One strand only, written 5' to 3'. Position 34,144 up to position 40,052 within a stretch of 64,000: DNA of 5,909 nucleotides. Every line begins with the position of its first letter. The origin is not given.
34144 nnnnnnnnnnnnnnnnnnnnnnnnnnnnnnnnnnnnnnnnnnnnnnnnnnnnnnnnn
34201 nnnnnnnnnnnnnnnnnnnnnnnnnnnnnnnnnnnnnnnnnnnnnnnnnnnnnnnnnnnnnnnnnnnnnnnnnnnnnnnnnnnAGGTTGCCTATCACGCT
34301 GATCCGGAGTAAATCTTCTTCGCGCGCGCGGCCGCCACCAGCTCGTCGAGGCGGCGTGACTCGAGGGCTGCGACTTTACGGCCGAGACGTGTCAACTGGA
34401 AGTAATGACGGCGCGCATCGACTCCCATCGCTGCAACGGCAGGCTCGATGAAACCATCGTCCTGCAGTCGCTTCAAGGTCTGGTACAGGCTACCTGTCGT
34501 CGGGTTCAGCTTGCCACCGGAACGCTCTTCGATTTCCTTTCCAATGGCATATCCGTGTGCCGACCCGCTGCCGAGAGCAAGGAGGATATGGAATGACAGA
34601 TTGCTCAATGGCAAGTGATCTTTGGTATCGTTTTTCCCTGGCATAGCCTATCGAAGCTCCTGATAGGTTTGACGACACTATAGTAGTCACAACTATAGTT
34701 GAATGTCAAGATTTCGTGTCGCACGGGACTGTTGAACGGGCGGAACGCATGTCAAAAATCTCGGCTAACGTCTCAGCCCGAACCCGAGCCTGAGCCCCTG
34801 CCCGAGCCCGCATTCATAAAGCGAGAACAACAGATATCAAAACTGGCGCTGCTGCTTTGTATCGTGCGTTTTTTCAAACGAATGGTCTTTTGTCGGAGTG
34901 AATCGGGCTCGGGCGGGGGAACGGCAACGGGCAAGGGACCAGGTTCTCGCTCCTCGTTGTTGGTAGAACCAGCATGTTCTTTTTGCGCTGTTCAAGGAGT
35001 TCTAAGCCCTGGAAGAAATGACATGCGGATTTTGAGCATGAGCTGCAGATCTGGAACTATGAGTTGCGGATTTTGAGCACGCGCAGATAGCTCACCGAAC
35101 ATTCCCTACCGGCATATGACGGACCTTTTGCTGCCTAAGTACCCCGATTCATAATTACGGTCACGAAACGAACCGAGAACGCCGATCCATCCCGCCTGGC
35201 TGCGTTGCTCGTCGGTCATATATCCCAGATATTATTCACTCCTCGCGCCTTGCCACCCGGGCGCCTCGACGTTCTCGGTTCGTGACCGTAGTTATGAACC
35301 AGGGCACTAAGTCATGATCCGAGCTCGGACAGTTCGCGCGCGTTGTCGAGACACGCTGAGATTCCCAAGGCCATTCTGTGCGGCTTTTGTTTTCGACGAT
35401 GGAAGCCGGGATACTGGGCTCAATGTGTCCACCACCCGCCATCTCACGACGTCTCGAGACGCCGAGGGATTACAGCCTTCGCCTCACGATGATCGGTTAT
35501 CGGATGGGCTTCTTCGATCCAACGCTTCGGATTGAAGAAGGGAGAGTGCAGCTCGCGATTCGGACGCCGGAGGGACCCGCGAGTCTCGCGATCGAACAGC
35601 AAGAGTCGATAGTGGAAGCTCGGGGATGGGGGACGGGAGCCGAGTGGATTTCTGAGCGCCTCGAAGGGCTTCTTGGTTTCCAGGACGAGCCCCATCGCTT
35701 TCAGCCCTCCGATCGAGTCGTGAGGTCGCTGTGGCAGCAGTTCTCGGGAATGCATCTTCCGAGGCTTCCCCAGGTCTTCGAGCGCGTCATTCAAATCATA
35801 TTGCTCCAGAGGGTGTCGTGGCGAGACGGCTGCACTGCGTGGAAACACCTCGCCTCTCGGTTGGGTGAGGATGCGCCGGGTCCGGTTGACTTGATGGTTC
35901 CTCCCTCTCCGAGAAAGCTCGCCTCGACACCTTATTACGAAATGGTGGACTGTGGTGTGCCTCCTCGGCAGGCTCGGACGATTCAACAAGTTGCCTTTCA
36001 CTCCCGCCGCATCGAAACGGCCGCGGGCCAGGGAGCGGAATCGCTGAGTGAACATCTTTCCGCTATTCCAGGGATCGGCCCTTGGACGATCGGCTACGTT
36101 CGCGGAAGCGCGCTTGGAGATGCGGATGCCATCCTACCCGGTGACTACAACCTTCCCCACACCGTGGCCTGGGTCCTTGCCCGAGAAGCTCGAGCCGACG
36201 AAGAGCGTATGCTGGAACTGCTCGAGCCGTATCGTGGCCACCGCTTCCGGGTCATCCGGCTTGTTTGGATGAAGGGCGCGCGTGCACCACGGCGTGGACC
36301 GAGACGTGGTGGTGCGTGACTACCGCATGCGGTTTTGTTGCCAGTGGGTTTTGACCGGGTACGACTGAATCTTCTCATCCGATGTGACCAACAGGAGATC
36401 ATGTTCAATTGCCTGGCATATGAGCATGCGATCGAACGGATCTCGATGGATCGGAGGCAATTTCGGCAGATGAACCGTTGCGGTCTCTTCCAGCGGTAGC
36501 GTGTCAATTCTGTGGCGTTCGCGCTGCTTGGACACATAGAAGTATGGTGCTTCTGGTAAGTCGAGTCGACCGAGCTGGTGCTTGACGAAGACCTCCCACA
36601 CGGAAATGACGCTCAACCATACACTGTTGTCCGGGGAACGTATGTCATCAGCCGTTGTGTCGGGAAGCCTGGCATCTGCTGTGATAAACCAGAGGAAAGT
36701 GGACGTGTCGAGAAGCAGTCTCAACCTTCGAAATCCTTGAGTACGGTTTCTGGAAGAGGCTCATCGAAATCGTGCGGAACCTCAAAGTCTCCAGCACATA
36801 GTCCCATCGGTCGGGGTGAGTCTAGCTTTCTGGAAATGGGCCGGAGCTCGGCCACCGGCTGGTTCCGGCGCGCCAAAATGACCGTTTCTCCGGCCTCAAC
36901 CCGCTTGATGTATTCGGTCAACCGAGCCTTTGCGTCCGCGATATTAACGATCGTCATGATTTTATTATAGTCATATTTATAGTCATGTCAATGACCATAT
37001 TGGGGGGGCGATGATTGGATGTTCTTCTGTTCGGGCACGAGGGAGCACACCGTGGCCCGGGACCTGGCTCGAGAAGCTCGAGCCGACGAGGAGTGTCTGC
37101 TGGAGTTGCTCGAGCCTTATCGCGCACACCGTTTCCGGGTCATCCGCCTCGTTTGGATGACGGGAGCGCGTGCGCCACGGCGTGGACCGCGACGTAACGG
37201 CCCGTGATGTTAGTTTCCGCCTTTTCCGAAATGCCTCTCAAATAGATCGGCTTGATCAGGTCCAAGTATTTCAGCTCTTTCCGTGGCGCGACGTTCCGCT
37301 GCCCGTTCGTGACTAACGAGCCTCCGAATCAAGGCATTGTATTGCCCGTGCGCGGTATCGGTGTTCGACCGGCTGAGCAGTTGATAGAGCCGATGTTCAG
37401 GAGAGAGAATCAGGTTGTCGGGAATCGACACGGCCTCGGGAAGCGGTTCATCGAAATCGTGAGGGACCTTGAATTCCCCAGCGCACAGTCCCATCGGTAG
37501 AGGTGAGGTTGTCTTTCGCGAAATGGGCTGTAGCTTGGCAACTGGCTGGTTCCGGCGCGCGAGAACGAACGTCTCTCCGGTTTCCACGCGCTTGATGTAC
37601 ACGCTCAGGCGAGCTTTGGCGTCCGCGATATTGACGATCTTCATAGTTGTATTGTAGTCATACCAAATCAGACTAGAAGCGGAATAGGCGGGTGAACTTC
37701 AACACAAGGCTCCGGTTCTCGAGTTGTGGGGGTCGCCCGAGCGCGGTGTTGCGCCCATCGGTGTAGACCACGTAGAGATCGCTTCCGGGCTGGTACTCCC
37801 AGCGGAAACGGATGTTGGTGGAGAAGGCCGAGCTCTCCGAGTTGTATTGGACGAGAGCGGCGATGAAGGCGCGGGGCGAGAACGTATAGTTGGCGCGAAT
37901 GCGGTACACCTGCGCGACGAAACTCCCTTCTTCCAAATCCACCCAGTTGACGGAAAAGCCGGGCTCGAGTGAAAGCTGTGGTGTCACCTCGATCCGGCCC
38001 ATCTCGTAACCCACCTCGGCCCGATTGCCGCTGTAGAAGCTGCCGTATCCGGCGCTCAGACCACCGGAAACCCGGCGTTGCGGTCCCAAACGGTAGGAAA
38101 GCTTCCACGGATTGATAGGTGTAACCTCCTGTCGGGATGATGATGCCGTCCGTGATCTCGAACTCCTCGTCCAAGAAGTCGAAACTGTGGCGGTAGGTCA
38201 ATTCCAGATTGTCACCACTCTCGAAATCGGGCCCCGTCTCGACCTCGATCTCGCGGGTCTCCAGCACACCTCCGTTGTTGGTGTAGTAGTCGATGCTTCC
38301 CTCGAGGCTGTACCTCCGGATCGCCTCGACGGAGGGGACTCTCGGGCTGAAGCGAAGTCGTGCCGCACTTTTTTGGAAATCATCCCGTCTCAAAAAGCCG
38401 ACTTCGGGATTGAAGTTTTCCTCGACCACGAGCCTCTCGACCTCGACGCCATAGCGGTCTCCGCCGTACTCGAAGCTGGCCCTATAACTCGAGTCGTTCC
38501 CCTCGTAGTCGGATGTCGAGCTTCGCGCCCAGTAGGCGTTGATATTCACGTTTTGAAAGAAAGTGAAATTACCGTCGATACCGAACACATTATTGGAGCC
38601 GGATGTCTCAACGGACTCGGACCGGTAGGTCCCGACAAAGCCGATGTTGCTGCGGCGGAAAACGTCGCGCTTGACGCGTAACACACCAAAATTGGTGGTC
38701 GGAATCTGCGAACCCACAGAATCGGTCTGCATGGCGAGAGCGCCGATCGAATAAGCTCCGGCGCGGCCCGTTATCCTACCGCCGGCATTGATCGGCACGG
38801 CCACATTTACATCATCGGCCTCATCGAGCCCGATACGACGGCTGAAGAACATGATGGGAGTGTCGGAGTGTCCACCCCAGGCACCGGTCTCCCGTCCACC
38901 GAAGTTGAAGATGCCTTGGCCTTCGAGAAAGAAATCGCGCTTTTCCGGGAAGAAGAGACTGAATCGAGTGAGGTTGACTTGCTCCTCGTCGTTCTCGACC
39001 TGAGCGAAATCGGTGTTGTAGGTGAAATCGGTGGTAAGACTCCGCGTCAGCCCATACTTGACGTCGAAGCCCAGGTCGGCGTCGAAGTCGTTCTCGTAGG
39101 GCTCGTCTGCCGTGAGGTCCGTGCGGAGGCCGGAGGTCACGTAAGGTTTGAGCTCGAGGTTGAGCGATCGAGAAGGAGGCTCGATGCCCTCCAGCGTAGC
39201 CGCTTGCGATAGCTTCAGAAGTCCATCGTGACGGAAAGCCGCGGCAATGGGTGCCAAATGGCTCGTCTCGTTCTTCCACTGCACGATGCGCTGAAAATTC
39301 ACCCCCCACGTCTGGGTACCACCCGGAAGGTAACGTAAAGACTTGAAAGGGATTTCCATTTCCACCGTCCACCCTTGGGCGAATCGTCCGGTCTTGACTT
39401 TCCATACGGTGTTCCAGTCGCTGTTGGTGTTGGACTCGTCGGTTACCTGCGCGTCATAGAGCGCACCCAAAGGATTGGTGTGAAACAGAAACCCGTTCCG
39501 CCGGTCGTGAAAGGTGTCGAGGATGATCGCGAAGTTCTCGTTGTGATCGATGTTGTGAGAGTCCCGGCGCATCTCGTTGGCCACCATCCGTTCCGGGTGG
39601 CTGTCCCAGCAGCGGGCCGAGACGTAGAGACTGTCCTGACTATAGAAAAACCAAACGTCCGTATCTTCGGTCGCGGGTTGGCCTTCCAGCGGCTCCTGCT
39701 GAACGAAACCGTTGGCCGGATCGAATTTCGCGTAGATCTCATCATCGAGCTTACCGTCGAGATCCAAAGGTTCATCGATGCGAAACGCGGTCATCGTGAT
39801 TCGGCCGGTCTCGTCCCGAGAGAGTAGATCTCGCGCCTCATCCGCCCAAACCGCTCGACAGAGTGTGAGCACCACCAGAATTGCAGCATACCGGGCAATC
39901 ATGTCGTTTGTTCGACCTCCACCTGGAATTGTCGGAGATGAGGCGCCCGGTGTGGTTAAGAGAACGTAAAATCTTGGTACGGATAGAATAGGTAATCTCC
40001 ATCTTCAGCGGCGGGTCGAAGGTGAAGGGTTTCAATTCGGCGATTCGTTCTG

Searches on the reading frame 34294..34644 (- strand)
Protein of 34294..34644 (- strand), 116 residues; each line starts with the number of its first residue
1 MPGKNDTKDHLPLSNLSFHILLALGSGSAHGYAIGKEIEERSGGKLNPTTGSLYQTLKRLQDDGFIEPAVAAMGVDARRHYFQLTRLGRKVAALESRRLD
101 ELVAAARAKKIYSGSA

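Call 78: search_protein_families(library=pfam, proteins=[window:34294-34644:-], max_evalue=0.1)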
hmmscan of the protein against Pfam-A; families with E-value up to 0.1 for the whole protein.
window:34294-34644:- (116 aa): 3 families
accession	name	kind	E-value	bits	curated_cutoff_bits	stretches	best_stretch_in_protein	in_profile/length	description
PF03551.20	PadR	-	3.2e-17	62.7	27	1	20-92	1-73/75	Transcriptional regulator PadR-like family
PF01638.23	HxlR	-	0.014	15.7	20.8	1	50-93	33-74/91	HxlR-like helix-turn-helix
PF13601.12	HTH_34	-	0.031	14.9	27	1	46-103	24-80/80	Winged helix DNA-binding domain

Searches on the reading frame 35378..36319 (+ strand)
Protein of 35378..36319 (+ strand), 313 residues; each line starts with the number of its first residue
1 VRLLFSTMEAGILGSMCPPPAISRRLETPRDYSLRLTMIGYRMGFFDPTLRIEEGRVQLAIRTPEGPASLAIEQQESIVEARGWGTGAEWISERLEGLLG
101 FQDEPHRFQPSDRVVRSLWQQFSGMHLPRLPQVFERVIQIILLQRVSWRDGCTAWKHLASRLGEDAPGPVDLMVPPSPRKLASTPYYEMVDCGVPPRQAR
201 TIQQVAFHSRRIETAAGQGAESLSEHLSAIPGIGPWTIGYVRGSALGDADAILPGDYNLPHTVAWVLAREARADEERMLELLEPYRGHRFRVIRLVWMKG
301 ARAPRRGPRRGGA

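Call 37: search_protein_families(library=pfam, proteins=[window:35378-36319:+], max_evalue=0.0001)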
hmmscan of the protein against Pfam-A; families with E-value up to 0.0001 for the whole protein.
window:35378-36319:+ (313 aa): 1 family
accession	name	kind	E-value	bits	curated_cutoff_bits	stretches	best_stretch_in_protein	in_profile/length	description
PF00730.31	HhH-GPD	-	4.9e-05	24.1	26.2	1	138-283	1-104/108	HhH-GPD superfamily base excision DNA repair protein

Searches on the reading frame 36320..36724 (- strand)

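Call 78: search_protein_families(library=pfam, proteins=[window:36320-36724:-], max_evalue=0.1)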
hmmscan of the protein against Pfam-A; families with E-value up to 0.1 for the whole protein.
window:36320-36724:- (134 aa): 1 family
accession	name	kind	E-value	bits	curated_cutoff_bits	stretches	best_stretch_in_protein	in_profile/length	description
PF01850.27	PIN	-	1.1e-11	45.8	23.6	1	4-122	2-117/120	PIN domain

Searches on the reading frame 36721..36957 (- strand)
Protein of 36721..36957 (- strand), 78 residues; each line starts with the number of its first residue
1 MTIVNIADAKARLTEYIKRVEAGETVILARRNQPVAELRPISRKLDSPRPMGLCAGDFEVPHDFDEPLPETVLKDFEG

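Call 78: search_protein_families(library=pfam, proteins=[window:36721-36957:-], max_evalue=0.1)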
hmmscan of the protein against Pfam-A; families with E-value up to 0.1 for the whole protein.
window:36721-36957:- (78 aa): 1 family
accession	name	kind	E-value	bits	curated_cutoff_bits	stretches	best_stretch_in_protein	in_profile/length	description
PF02604.26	PhdYeFM_antitox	-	8.6e-10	38.7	29.8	1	1-41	1-42/74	Antitoxin Phd_YefM, type II toxin-antitoxin system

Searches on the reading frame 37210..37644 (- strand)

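Call 78: search_protein_families(library=pfam, proteins=[window:37210-37644:-], max_evalue=0.1)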
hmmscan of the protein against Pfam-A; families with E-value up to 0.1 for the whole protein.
window:37210-37644:- (144 aa): 1 family
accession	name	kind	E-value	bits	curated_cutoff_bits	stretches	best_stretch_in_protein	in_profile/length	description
PF02604.26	PhdYeFM_antitox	-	1.5e-09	37.9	29.8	1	1-42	1-43/74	Antitoxin Phd_YefM, type II toxin-antitoxin system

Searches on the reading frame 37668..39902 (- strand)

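Call 37: search_protein_families(library=pfam, proteins=[window:37668-39902:-], max_evalue=0.0001)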
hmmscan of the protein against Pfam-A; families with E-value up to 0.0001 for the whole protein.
window:37668-39902:- (744 aa): 1 family
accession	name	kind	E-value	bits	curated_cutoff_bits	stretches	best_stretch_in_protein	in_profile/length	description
PF19313.5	DUF5916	-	6.1e-21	75.2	22.6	1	247-362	3-99/572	Domain of unknown function (DUF5916)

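Call 67: search_protein_families(library=pfam, proteins=[window:38090-39902:-], max_evalue=0.01)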
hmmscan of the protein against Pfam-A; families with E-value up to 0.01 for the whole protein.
window:38090-39902:- (604 aa): 2 families
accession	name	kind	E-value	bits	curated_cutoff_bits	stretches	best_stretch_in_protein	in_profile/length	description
PF19313.5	DUF5916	-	3e-21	76.2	22.6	1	247-362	3-99/572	Domain of unknown function (DUF5916)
PF06452.16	CBM9_1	-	0.00033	21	23.4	1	48-204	1-147/185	Carbohydrate family 9 binding domain-like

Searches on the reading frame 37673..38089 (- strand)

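Call 67: search_protein_families(library=pfam, proteins=[window:37673-38089:-], max_evalue=0.01)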
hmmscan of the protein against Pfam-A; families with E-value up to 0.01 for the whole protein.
window:37673-38089:- (138 aa): 1 family
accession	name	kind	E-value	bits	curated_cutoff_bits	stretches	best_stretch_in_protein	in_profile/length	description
PF03797.25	Autotransporter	-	0.0032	17.7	26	1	8-111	106-212/255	Autotransporter beta-domain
